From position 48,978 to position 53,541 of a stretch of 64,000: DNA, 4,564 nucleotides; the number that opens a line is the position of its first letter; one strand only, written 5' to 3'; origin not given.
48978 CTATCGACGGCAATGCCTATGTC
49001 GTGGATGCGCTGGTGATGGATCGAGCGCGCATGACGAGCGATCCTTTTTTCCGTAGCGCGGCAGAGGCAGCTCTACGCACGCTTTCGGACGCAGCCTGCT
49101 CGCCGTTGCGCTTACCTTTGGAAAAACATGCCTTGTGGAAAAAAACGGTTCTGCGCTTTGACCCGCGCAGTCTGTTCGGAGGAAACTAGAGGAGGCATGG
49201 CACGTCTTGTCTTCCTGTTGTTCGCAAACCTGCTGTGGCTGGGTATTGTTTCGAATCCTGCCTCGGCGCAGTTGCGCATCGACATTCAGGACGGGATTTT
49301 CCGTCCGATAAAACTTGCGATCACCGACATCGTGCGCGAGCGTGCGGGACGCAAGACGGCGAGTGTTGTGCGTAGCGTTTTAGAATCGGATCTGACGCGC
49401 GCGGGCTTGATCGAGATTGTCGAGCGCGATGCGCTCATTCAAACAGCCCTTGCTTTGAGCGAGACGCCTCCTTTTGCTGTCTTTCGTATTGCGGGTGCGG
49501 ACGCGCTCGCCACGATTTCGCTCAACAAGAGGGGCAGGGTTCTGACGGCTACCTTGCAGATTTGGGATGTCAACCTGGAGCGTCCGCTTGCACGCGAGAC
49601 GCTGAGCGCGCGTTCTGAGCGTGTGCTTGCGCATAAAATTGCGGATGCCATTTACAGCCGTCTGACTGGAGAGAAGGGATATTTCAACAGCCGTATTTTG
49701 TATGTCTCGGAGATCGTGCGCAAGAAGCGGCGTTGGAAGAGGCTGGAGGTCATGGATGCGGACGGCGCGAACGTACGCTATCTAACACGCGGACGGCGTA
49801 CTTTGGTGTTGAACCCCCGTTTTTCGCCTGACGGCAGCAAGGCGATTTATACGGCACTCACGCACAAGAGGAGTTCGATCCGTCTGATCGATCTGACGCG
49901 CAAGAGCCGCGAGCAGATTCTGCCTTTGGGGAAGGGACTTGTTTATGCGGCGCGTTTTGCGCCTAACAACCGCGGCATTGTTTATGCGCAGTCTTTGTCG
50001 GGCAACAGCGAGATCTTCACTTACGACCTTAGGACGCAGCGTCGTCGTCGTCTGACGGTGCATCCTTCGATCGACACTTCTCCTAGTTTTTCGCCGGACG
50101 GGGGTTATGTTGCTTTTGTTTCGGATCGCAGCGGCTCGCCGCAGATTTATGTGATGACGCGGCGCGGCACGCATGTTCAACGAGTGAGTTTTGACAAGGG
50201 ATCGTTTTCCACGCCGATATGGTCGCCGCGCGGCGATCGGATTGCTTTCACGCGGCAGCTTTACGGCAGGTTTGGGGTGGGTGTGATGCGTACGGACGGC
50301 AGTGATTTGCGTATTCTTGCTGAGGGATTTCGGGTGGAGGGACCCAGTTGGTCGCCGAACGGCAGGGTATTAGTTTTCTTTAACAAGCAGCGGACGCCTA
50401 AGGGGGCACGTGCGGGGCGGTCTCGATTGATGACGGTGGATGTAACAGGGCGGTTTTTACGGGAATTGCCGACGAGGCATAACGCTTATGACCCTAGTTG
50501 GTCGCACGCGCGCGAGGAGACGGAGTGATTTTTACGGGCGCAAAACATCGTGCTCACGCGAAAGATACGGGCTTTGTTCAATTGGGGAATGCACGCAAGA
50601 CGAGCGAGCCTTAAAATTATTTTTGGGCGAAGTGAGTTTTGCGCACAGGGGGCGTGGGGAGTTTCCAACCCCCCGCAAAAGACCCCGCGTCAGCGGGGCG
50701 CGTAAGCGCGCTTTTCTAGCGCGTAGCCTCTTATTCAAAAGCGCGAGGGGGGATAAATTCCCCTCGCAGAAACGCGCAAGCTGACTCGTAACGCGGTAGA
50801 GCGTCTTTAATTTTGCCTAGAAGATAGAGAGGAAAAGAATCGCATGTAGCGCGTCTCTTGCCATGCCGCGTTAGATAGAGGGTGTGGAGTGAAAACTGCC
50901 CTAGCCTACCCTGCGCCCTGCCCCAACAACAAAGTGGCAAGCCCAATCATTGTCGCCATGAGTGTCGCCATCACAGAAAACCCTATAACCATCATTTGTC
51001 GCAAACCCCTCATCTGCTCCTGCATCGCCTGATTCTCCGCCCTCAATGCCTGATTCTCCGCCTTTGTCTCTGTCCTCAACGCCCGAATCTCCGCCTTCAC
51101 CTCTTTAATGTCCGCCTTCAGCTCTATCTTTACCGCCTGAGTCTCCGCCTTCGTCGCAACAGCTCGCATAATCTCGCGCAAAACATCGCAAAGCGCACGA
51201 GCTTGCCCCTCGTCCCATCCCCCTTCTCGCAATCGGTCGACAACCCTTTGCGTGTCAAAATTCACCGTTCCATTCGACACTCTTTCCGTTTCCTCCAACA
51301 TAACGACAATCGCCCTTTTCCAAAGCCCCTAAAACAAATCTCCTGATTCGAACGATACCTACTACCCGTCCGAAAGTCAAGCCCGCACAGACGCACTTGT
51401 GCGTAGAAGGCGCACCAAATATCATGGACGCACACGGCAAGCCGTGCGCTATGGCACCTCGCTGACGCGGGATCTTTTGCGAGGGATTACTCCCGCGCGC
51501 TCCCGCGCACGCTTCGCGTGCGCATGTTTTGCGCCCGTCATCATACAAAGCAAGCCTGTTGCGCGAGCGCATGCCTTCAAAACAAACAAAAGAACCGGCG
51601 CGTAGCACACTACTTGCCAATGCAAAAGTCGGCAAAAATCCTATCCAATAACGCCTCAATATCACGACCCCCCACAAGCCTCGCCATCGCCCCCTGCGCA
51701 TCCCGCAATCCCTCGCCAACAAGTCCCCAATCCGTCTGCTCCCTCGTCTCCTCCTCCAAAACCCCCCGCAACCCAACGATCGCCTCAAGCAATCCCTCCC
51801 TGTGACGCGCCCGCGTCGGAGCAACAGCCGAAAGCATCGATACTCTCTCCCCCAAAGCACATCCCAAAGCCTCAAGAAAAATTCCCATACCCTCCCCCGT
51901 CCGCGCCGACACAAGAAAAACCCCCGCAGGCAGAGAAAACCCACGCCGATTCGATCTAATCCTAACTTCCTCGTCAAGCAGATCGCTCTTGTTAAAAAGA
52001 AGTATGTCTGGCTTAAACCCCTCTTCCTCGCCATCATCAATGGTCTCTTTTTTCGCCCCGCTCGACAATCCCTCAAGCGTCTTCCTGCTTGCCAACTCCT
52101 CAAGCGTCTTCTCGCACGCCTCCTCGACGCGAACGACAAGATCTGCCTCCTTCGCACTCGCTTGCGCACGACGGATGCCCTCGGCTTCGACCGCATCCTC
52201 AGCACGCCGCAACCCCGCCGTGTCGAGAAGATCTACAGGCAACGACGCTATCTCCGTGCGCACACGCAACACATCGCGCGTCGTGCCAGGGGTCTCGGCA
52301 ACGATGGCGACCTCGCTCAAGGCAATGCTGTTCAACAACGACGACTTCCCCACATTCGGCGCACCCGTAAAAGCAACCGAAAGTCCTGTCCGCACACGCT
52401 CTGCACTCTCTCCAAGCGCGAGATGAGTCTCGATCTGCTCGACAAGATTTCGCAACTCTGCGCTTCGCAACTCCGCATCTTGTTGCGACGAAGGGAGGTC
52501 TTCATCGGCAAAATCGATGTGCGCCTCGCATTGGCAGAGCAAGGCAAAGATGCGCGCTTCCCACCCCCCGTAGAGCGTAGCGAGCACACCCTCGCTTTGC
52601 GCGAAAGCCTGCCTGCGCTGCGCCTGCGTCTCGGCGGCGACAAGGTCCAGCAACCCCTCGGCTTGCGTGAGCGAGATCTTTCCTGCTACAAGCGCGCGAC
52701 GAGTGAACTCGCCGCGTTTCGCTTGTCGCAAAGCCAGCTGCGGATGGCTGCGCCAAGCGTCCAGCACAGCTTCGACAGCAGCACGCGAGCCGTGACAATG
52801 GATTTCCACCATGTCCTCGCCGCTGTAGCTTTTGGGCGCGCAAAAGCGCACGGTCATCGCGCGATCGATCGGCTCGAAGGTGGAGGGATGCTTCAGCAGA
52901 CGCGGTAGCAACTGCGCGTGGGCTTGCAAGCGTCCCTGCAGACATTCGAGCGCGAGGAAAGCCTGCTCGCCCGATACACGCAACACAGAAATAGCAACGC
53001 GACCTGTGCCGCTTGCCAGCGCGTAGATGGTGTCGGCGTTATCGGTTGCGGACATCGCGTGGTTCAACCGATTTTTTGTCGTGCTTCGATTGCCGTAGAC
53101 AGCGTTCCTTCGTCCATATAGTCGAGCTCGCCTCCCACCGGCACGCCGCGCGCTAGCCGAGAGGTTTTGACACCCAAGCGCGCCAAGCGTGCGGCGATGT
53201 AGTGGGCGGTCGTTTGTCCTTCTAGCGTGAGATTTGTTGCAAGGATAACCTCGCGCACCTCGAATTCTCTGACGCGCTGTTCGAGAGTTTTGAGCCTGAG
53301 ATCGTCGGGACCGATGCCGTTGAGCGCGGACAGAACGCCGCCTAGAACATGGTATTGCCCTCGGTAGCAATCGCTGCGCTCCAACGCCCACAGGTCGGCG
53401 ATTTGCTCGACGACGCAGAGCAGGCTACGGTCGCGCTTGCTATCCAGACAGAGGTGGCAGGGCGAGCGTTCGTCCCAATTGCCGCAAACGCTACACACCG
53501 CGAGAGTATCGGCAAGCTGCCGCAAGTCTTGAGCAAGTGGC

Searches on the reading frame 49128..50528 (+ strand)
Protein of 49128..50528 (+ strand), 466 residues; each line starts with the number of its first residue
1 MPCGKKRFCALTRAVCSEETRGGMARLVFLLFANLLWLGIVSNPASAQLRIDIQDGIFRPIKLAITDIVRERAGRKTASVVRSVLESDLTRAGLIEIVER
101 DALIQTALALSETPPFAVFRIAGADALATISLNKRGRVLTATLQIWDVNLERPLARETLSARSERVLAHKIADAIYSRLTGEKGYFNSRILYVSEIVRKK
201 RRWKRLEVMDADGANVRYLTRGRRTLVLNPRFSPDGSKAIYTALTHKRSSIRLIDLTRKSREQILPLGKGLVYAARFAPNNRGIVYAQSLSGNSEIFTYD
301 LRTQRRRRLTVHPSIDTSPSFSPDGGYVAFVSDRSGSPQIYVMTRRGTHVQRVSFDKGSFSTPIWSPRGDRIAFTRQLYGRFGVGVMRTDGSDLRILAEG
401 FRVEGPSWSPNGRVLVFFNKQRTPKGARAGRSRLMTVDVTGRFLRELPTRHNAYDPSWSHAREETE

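Call 35: find_homologous_proteins(query=window:49128-50528:+, max_evalue=1e-40)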
Query window:49128-50528:+ (466 aa): 7991 proteins with E <= 1e-40 among 8000 candidates; the best 120 are listed.
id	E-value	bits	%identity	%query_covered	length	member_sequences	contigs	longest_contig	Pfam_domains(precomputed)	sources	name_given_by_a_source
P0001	7.2e-293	989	95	100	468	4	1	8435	PF25174.2,PF26549.1,PF00930.28,PF04052.19,PF26550.2,PF07676.19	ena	-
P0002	2.1e-258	876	85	100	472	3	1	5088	PF25174.2,PF26549.1,PF00930.28,PF23381.2,PF04052.19,PF26550.2,PF07676.19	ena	-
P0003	8.0e-253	857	88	94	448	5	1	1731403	PF25174.2,PF26549.1,PF00930.28,PF04052.19,PF26550.2,PF07676.19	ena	-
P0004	1.0e-250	850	86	96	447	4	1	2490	PF26549.1,PF00930.28,PF23381.2,PF04052.19,PF26550.2,PF07676.19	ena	-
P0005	2.0e-243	826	86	92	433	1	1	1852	PF25174.2,PF26549.1,PF00930.28,PF04052.19,PF26550.2,PF07676.19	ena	-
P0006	4.9e-243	825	82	95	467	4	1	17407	PF25174.2,PF26549.1,PF00930.28,PF23381.2,PF04052.19,PF26550.2,PF07676.19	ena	-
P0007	1.6e-242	823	86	92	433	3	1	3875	PF25174.2,PF26549.1,PF00930.28,PF04052.19,PF26550.2,PF07676.19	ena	-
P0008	2.1e-190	651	71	89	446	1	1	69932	PF26549.1,PF00930.28,PF04052.19,PF26550.2,PF07676.19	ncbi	-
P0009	5.2e-186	637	67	95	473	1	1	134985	PF26549.1,PF00930.28,PF04052.19,PF26550.2,PF07676.19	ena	-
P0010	4.2e-185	634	66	90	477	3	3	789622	PF26549.1,PF00930.28,PF04052.19,PF26550.2,PF07676.19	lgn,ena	-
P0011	8.4e-185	633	67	94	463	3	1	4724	PF26549.1,PF00930.28,PF04052.19,PF26550.2,PF07676.19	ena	-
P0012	2.1e-110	388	46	89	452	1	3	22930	PF26549.1,PF00930.28,PF04052.19,PF26550.2,PF07676.19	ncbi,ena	-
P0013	7.8e-110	386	45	88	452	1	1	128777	PF26549.1,PF00930.28,PF04052.19,PF26550.2,PF07676.19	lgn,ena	-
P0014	4.4e-109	383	46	90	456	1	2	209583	PF26549.1,PF00930.28,PF04052.19,PF26550.2,PF07676.19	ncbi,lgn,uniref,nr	ncbi:Tol-Pal system beta propeller repeat protein TolB [Thalassospira sp.]|uniref:Tol-Pal system bet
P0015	9.7e-108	379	45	92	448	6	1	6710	PF26549.1,PF00930.28,PF04052.19,PF26550.2,PF07676.19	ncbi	-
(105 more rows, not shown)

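Call 36: find_encoding_contigs(protein=P0003, flank=10000, max_places=3)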
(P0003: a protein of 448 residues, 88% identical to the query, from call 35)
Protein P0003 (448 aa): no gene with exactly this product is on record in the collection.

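Call 37: find_encoding_contigs(protein=P0001, flank=10000, max_places=3)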
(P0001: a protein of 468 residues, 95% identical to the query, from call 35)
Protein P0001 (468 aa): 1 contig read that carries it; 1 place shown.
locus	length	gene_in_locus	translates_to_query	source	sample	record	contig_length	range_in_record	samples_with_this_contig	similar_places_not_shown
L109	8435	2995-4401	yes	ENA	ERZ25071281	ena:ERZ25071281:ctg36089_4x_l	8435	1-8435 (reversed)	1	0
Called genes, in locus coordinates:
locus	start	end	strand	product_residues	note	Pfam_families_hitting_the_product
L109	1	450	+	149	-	?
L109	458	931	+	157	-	PF13279:4HBT_2, PF03061:4HBT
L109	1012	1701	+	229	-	PF01618:MotA_ExbB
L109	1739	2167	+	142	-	PF02472:ExbD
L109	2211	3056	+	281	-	-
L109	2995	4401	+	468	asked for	PF04052:TolB_N, PF25174:Beta-prop_THOC3 (faint), PF00930:DPPIV_N (faint), PF26550:Tricorn_2nd, PF07676:PD40, PF26549:Tricorn_N, PF26550:Tricorn_2nd (weak), PF26549:Tricorn_N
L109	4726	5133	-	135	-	PF07798:CCDC90-like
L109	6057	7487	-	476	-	PF10396:TrmE_N, PF12631:MnmE_helical, PF03193:RsgA_GTPase (faint), PF01926:MMR_HSR1, PF02421:FeoB_N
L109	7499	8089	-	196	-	PF21176:RecR_HhH, PF02132:RecR_ZnF (weak), PF01751:Toprim (weak), PF13662:Toprim_4, PF21175:RecR_C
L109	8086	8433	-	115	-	?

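Call 40: find_encoding_contigs(protein=P0006, flank=10000, max_places=2)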
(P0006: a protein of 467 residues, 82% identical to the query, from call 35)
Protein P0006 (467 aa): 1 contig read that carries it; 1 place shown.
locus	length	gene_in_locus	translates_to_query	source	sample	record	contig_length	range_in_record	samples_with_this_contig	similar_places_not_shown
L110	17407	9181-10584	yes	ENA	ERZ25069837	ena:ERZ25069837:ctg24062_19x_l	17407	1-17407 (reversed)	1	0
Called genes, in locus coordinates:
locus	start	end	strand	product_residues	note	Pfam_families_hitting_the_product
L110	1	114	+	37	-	?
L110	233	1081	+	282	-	-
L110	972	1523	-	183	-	PF03352:Adenine_glyco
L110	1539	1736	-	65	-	-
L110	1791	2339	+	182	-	-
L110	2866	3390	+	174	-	PF00719:Pyrophosphatase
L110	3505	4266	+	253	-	PF20772:TACO1_YebC_N, PF01709:Transcrip_reg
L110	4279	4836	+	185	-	PF02075:RuvC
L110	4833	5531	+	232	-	PF01330:RuvA_N, PF14520:HHH_5, PF07499:RuvA_C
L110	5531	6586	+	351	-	PF05496:RuvB_N, PF13191:AAA_16 (faint), PF00004:AAA, PF07728:AAA_5, PF17864:AAA_lid_4, PF05491:WHD_RuvB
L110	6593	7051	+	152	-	PF13279:4HBT_2, PF03061:4HBT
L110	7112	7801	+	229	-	PF01618:MotA_ExbB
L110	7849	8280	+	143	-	PF02472:ExbD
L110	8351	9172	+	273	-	-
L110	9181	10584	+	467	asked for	PF04052:TolB_N, PF25174:Beta-prop_THOC3 (faint), PF26550:Tricorn_2nd, PF26549:Tricorn_N (weak), PF07676:PD40, PF26549:Tricorn_N, PF26550:Tricorn_2nd (weak), PF26549:Tricorn_N, +2 more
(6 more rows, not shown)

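Call 41: find_encoding_contigs(protein=P0008, flank=10000, max_places=2)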
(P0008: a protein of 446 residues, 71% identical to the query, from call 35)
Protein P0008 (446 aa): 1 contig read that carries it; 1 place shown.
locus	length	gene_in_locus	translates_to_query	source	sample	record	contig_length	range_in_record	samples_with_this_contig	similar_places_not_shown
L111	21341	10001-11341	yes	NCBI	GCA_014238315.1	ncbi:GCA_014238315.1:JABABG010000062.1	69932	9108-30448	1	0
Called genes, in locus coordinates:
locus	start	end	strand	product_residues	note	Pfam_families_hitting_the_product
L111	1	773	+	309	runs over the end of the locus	PF01553:Acyltransferase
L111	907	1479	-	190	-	PF03352:Adenine_glyco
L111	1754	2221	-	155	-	PF00903:Glyoxalase, PF13669:Glyoxalase_4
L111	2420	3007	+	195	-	-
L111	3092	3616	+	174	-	PF00719:Pyrophosphatase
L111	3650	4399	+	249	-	PF20772:TACO1_YebC_N, PF01709:Transcrip_reg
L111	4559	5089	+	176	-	PF02075:RuvC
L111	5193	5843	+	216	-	PF01330:RuvA_N, PF14520:HHH_5, PF07499:RuvA_C (faint)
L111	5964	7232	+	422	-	PF05496:RuvB_N, PF00004:AAA, PF07728:AAA_5, PF17864:AAA_lid_4, PF05491:WHD_RuvB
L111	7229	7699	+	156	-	PF13279:4HBT_2, PF03061:4HBT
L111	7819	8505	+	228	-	PF01618:MotA_ExbB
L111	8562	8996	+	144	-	PF02472:ExbD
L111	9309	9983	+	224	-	-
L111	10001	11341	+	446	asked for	PF04052:TolB_N, PF00930:DPPIV_N (faint), PF26550:Tricorn_2nd, PF26549:Tricorn_N (weak), PF07676:PD40, PF26549:Tricorn_N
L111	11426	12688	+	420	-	PF07690:MFS_1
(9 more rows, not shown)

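Call 42: find_encoding_contigs(protein=P0010, flank=10000, max_places=2)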
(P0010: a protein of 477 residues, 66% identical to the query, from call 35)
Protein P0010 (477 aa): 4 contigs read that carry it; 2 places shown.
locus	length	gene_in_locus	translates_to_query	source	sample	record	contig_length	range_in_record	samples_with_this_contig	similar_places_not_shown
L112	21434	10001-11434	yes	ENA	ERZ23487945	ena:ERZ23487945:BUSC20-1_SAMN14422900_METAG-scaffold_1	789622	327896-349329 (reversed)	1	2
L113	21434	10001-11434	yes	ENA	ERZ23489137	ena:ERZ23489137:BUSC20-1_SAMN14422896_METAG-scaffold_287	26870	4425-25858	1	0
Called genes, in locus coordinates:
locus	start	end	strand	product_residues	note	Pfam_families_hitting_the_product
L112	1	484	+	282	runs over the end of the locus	PF13444:Acetyltransf_5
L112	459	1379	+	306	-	PF01553:Acyltransferase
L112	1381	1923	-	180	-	PF03352:Adenine_glyco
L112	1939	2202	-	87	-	PF07330:DUF1467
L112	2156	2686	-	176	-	PF00903:Glyoxalase, PF13669:Glyoxalase_4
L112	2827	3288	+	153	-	-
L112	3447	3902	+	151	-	PF00719:Pyrophosphatase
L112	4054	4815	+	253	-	PF20772:TACO1_YebC_N, PF01709:Transcrip_reg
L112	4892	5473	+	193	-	PF02075:RuvC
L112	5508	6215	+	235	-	PF01330:RuvA_N, PF00633:HHH (faint), PF14520:HHH_5, PF07499:RuvA_C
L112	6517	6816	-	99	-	-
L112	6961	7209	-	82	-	-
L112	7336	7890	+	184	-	PF13279:4HBT_2, PF03061:4HBT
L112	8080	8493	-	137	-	-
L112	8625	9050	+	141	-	PF02472:ExbD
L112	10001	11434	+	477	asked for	PF04052:TolB_N, PF00930:DPPIV_N (faint), PF26550:Tricorn_2nd, PF26549:Tricorn_N, PF07676:PD40, PF26549:Tricorn_N (weak)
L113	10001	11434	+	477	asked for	PF04052:TolB_N, PF00930:DPPIV_N (faint), PF26550:Tricorn_2nd, PF26549:Tricorn_N, PF07676:PD40, PF26549:Tricorn_N (weak)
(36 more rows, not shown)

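Call 79: find_encoding_contigs(protein=P0002, flank=10000, max_places=2)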
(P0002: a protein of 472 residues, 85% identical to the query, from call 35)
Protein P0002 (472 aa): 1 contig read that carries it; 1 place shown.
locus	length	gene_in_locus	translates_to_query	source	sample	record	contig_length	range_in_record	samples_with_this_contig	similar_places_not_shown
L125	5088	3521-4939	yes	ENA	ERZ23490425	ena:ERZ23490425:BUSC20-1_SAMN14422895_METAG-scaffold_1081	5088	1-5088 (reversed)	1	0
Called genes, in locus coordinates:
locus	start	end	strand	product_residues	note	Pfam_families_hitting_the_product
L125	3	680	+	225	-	?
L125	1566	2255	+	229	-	PF01618:MotA_ExbB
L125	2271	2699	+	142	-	PF02472:ExbD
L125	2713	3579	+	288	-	-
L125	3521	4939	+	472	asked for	PF04052:TolB_N, PF25174:Beta-prop_THOC3 (faint), PF00930:DPPIV_N (faint), PF26550:Tricorn_2nd, PF26549:Tricorn_N, PF07676:PD40, PF26550:Tricorn_2nd (weak), PF26549:Tricorn_N, +1 more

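Call 80: find_encoding_contigs(protein=P0007, flank=10000, max_places=2)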
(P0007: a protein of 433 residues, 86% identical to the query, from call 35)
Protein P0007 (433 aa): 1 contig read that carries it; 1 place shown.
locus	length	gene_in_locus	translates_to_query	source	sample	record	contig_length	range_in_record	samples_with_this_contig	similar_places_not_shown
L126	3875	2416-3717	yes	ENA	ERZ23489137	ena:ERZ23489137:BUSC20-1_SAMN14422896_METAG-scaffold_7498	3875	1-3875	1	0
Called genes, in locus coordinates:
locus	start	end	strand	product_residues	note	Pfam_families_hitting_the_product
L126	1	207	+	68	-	?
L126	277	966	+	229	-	PF01618:MotA_ExbB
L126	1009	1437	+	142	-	PF02472:ExbD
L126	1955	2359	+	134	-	-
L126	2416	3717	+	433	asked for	PF04052:TolB_N, PF25174:Beta-prop_THOC3 (faint), PF26550:Tricorn_2nd, PF26549:Tricorn_N (weak), PF07676:PD40, PF26549:Tricorn_N, PF26550:Tricorn_2nd (weak), PF26549:Tricorn_N, +1 more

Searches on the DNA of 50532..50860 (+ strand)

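Call 72: search_dna_similar(query=window:50532-50860:+, collection=phages, mode=distant, max_rows=8)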
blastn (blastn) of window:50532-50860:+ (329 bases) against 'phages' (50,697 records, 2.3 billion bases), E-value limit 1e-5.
No match.

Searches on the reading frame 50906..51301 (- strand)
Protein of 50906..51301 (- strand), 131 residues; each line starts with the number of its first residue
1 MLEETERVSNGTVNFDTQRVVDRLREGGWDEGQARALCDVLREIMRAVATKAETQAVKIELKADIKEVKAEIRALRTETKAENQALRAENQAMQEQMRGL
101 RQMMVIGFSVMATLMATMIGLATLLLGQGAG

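Call 12: find_encoding_contigs(protein=window:50906-51301:-, flank=10000, max_places=6)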
Protein window:50906-51301:- (131 aa): no gene with exactly this product is on record in the collection.

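Call 33: search_protein_families(library=pfam, proteins=[window:50906-51301:-], max_evalue=0.001)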
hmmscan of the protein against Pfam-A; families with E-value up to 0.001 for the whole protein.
window:50906-51301:- (131 aa): 1 family
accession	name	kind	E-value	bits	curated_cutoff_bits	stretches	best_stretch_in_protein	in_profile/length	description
PF07798.16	CCDC90-like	-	3.7e-10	40.4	33.5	1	15-104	1-95/175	Coiled-coil domain-containing protein 90-like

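Call 75: search_protein_families(library=phrogs, proteins=[window:50906-51301:-], max_evalue=0.01)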
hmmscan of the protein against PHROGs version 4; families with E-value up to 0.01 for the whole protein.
window:50906-51301:- (131 aa): 2 families
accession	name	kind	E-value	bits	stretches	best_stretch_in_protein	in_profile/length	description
phrog_17872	-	unknown function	2.4e-08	35.4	1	11-98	2-94/100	-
phrog_2990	-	unknown function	5.1e-05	24.5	1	61-126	66-131/133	-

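Call 76: search_protein_families(library=ncbifam, proteins=[window:50906-51301:-], max_evalue=0.01)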
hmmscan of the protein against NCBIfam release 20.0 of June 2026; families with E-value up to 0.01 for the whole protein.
window:50906-51301:- (131 aa): 3 families
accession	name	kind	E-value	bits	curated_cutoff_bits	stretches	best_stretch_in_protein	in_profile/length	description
NF049871.2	cytotoxin_MakA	exception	0.00023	20.2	320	1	50-108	152-206/354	alpha-pore-forming cytotoxin MakA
TIGR04211.1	SH3_and_anchor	equivalog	0.003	17.2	65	1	61-112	123-176/198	TIGR04211 family SH3 domain-containing protein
NF033091.0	HK_VanS_ACDEFG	equivalog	0.0046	16.1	400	1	39-91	20-73/293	vancomycin resistance histidine kinase VanS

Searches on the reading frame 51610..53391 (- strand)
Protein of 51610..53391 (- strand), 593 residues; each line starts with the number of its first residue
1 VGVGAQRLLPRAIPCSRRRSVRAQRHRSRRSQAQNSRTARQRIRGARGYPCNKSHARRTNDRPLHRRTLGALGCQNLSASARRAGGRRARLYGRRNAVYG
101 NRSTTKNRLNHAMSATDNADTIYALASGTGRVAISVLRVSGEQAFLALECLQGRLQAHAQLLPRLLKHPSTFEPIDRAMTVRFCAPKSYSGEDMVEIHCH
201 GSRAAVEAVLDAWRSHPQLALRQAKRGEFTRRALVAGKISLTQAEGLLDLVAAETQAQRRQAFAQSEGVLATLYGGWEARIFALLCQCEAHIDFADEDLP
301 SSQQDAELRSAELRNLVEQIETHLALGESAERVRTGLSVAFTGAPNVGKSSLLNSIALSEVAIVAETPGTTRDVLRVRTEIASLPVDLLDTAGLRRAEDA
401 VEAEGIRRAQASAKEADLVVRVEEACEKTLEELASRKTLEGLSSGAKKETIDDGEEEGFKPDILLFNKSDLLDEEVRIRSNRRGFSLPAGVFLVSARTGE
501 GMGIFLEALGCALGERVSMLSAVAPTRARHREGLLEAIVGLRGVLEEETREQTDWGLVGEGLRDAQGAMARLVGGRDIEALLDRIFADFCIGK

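Call 33: search_protein_families(library=pfam, proteins=[window:51610-53391:-], max_evalue=0.001)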
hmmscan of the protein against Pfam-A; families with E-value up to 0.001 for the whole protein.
window:51610-53391:- (593 aa): 5 families
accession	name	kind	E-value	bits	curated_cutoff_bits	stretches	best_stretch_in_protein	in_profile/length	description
PF12631.12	MnmE_helical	-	2.3e-34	119.8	40.1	1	241-590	1-211/211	MnmE helical domain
PF10396.14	TrmE_N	-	1.1e-28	100.3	29.8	1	121-238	1-117/117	GTP-binding protein TrmE N-terminus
PF01926.29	MMR_HSR1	-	2.6e-19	69.8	21.9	1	339-432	2-91/113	50S ribosome-binding GTPase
PF02421.24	FeoB_N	-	1e-07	32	27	1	338-426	2-89/156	Ferrous iron transport protein B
PF03193.22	RsgA_GTPase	-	0.00018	21.8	30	0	291-366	57-136/174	RsgA GTPase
